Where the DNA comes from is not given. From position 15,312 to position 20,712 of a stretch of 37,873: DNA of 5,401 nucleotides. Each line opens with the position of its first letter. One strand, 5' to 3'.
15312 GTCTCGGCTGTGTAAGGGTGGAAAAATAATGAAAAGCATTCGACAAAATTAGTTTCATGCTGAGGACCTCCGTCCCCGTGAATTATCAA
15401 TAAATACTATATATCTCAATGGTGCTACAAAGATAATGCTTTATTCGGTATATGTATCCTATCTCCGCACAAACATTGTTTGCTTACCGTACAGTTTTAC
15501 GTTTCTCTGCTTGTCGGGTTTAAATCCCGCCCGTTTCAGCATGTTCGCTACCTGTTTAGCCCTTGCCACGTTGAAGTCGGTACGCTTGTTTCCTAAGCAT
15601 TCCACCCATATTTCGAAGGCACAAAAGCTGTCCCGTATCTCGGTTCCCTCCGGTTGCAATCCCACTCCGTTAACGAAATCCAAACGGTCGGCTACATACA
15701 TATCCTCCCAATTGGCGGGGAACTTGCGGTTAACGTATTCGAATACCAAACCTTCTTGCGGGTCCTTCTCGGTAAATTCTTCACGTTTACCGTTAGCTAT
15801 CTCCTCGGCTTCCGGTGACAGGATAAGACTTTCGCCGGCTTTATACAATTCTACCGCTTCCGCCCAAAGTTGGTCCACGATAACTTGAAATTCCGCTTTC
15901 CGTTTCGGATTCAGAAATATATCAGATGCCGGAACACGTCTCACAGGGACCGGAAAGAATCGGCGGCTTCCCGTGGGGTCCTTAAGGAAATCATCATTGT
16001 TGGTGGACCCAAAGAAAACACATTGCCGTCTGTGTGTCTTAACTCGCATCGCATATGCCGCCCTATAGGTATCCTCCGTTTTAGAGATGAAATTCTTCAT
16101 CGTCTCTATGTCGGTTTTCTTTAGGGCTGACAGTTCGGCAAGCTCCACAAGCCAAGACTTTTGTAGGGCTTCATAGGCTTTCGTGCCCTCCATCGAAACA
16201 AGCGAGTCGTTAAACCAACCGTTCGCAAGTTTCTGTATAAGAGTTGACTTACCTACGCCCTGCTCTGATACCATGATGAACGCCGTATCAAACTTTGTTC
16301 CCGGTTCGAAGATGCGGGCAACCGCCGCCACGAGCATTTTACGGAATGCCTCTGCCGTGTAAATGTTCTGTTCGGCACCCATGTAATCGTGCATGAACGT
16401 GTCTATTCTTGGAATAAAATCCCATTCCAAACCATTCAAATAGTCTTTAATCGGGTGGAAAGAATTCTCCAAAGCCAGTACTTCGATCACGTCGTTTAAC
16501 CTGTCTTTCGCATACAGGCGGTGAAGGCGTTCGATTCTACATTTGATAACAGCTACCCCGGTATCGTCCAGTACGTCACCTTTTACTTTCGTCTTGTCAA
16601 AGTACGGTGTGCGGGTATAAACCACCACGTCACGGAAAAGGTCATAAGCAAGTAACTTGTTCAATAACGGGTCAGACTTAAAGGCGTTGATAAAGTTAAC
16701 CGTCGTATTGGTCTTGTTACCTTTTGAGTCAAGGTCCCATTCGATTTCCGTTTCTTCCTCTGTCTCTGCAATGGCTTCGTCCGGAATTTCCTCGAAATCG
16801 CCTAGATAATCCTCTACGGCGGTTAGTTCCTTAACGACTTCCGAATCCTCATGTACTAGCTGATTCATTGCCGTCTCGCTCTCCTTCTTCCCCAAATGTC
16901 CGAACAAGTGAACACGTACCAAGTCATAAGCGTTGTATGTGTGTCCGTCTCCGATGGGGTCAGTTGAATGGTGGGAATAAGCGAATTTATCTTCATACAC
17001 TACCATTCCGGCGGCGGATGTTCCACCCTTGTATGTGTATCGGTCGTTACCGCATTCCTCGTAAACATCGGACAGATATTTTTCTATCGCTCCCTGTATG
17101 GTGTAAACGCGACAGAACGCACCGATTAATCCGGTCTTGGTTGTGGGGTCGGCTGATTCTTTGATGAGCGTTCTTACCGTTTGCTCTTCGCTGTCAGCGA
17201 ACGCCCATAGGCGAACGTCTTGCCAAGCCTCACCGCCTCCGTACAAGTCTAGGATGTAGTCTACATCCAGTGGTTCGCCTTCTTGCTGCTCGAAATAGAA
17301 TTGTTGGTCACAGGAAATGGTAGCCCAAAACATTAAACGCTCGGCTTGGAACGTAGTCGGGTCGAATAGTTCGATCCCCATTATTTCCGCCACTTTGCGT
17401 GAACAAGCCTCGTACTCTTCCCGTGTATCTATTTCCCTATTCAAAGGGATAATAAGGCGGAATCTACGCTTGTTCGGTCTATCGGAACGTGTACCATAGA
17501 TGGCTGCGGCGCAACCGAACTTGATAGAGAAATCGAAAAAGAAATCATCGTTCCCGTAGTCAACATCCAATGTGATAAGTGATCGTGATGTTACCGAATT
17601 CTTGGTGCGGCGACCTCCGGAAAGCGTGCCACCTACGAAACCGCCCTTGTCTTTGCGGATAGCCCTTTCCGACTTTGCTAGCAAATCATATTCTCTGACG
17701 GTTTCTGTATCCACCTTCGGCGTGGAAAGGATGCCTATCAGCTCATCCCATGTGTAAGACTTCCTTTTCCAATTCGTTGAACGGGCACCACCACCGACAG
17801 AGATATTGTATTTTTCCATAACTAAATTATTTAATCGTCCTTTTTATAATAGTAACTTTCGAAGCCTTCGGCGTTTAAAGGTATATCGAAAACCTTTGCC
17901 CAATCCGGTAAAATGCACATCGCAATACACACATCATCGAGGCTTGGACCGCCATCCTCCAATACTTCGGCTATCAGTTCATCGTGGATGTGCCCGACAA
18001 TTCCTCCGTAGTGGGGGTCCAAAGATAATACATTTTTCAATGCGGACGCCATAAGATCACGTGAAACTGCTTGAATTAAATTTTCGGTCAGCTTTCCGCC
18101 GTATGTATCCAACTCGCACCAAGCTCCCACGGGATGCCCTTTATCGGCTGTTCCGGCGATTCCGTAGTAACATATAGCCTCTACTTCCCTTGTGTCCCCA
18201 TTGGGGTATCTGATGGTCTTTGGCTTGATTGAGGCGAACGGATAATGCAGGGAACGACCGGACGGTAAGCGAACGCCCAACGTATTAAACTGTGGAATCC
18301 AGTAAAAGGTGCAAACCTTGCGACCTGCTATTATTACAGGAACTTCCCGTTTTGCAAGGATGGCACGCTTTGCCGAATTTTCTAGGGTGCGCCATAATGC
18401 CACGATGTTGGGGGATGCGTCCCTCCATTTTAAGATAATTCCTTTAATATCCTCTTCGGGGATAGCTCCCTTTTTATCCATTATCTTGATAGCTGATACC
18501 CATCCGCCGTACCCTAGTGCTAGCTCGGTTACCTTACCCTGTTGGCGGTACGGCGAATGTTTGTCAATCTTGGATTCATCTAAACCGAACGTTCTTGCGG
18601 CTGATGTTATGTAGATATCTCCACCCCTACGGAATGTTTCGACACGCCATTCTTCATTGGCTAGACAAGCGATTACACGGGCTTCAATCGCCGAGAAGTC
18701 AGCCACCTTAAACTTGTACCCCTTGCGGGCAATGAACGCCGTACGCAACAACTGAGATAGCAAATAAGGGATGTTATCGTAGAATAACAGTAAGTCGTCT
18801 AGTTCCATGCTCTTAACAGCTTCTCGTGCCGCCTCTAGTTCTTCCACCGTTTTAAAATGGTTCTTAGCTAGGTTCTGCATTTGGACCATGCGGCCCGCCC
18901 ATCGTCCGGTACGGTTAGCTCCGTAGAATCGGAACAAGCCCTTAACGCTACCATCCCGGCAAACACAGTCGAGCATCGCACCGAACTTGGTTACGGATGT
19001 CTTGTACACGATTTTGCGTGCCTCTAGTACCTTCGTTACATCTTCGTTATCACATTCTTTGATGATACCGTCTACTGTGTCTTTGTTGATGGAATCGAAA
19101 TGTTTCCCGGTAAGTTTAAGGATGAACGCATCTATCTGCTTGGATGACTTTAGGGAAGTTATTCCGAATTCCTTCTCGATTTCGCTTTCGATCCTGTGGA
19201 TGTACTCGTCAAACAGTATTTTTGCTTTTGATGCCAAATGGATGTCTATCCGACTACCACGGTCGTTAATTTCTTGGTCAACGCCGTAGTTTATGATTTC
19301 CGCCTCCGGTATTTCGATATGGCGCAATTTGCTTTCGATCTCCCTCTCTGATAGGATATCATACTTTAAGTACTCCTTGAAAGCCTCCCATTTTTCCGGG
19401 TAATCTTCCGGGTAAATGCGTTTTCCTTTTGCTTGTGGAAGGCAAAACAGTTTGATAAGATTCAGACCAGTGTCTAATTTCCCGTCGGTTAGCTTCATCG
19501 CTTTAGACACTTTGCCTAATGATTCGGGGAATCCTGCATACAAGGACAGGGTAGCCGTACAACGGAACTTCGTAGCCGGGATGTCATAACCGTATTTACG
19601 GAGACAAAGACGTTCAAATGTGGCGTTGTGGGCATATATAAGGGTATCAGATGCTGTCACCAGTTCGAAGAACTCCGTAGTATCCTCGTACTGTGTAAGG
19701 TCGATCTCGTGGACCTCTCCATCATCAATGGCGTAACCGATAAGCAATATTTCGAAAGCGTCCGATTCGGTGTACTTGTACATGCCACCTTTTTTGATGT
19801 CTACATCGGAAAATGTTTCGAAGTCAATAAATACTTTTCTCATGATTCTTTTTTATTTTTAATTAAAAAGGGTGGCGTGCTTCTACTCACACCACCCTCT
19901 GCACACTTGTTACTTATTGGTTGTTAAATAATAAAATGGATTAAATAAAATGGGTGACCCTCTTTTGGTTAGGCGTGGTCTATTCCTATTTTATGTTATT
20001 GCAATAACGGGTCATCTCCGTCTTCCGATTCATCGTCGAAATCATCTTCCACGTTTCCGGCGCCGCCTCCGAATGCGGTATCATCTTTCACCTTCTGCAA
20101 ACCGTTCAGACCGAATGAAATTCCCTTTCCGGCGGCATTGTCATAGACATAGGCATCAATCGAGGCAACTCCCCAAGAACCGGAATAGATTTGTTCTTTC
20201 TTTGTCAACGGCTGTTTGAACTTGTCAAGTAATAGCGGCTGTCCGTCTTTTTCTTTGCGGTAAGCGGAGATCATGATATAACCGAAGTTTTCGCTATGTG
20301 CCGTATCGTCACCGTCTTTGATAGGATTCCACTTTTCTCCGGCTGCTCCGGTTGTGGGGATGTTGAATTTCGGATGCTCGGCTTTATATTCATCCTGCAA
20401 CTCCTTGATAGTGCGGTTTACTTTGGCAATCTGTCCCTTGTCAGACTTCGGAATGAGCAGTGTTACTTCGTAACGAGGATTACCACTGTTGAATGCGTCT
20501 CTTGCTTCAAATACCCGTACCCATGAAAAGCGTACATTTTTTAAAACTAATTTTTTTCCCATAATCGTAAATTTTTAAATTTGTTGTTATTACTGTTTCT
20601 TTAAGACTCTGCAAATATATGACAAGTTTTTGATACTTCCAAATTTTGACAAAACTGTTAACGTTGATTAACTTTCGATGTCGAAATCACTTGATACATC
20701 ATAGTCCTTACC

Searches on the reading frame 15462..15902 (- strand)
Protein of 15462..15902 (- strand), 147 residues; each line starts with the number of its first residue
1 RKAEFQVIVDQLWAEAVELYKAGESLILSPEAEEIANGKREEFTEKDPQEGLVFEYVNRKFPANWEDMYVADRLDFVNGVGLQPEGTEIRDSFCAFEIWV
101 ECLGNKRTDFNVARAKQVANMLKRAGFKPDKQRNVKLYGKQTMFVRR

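Call 58: find_homologous_proteins(query=window:15462-15902:-, max_evalue=0.001)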
Query window:15462-15902:- (147 aa): 2 proteins with E <= 0.001 among 13 candidates.
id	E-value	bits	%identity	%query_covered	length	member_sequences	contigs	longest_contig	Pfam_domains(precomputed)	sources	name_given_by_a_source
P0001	2.4e-88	312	95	100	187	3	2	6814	PF05272.18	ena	-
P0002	6.3e-38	148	69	66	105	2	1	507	-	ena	-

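Call 66: predict_structure(alignment_id=A4)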
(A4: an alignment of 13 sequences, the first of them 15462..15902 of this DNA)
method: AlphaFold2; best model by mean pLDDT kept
length: 147 residues; sequences in the alignment: 13
mean_pLDDT: 76.1   pTM: 0.59
mean pLDDT of the five models: 76.1, 75.2, 73.9, 71.9, 70.3
residues with pLDDT >= 90: 33; 70-90: 67; 50-70: 29; < 50: 18
segments of 3 or more residues with pLDDT < 50: 23-28, 38-45
pLDDT, mean of each block of 10 residues (from residue 1): 62 63 50 50 61 88 84 83 74 90 90 91 91 80 88
secondary structure, 60 per line:
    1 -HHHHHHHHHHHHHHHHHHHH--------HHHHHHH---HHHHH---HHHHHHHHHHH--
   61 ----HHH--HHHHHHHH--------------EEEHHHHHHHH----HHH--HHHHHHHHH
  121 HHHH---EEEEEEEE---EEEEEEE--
elements in order: H2-21 H30-36 H40-44 H48-58 H70-77 E92-94 H95-102 H112-124 E128-135 E139-145

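Call 69: fold_search(model_id=the predicted structure, library=pdb)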
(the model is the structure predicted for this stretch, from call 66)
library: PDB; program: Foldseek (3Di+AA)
matches with E <= 10: 185; with E <= 0.001: 0
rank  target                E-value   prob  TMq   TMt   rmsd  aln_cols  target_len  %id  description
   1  8fcr_G                3.0e-01  0.11  0.23  0.11  27.8       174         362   14  Cryo-EM structure of p97:UBXD1 H4-bound state (released 2023-06-21)
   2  4hlx_B                5.6e-01  0.20  0.28  0.37   7.9       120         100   16  The crystal structure of the DNA binding domain of vIRF-1 from the oncogenic KSHV (released 2013-03-13)
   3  2ip2_A                7.3e-01  0.38  0.18  0.09   2.8        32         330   19  Structure of the Pyocyanin Biosynthetic Protein PhzM (released 2006-10-24)
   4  7qcd_E                8.8e-01  0.14  0.26  0.18  10.7       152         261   12  CryoEM structure of the Smc5/6-holocomplex (composite structure) (released 2022-09-21)
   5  6sap_MODEL_1_A        8.8e-01  0.10  0.21  0.25  12.2       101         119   13  Structure of the PUB domain from Ubiquitin Regulatory X domain protein 1 (UBXD1) (released 2019-12-25)
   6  6qpq_B                1.0e+00  0.35  0.32  0.50   5.5       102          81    2  The structure of the cohesin head module elucidates the mechanism of ring opening (released 2020-02-05)
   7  6abt_A                1.1e+00  0.28  0.29  0.40   4.8       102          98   11  Crystal structure of transcription factor from Listeria monocytogenes (released 2019-06-05)
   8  6qpq_D                1.1e+00  0.25  0.26  0.40   4.7        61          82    3  The structure of the cohesin head module elucidates the mechanism of ring opening (released 2020-02-05)
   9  1cjt_B                1.1e+00  0.14  0.17  0.14   3.1        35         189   26  COMPLEX OF GS-ALPHA WITH THE CATALYTIC DOMAINS OF MAMMALIAN ADENYLYL CYCLASE: COMPLEX WITH BETA-L-2',3'-DIDEOXYATP, MN (released 1999-08-31)
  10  1kyz_C                1.1e+00  0.13  0.24  0.12  11.4       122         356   11  Crystal Structure Analysis of Caffeic acid/5-hydroxyferulic acid 3/5-O-methyltransferase Ferulic Acid Complex (released 2002-08-28)
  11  7tve_F                1.1e+00  0.08  0.25  0.16  11.6       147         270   14  ATP and DNA bound SMC5/6 core complex (released 2022-06-22)
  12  4hlx_C                1.1e+00  0.09  0.25  0.33  11.9       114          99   18  The crystal structure of the DNA binding domain of vIRF-1 from the oncogenic KSHV (released 2013-03-13)
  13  7pdd_A                1.3e+00  0.25  0.18  0.07   2.8        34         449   20  Focus refinement of soluble domain of Adenylyl cyclase 9 in complex with DARPin C4 and MANT-GTP (released 2022-01-19)
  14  4hlx_A                1.4e+00  0.13  0.29  0.38   7.6       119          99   15  The crystal structure of the DNA binding domain of vIRF-1 from the oncogenic KSHV (released 2013-03-13)
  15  6i70_A                1.5e+00  0.08  0.21  0.11  11.9       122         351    8  Structure of Fragaria ananassa O-methyltransferase - apo form (released 2019-11-27)
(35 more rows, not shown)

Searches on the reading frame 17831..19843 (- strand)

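Call 86: search_protein_families(library=phrogs, proteins=[window:17831-19843:-], max_evalue=0.001)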
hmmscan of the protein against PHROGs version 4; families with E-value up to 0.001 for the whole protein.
window:17831-19843:- (670 aa): 4 families
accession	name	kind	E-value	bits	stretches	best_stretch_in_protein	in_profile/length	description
phrog_17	-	DNA, RNA and nucleotide metabolism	2.9e-102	344.6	1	1-668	670-1234/1445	DNA polymerase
phrog_10285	-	DNA, RNA and nucleotide metabolism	9.3e-66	223.1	1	322-669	1-321/321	DNA polymerase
phrog_7766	-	DNA, RNA and nucleotide metabolism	1.4e-37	129.9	1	462-669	4-186/186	DNA polymerase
phrog_2573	-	DNA, RNA and nucleotide metabolism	0.00093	19.5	0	367-476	6-126/336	DNA polymerase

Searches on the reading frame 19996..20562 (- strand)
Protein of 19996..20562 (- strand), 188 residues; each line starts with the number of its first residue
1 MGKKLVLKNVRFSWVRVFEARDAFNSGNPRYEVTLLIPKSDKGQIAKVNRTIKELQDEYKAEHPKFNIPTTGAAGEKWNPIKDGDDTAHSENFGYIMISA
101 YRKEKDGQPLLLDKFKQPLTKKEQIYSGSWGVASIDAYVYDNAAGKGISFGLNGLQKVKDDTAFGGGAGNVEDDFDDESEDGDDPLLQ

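Call 86: search_protein_families(library=phrogs, proteins=[window:19996-20562:-], max_evalue=0.001)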
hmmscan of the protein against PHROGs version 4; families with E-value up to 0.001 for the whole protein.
window:19996-20562:- (188 aa): 1 family
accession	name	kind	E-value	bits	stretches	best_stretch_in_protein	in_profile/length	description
phrog_112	-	DNA, RNA and nucleotide metabolism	4.7e-44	152.1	1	1-184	18-200/265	Gp2.5-like ssDNA binding protein and ssDNA annealing protein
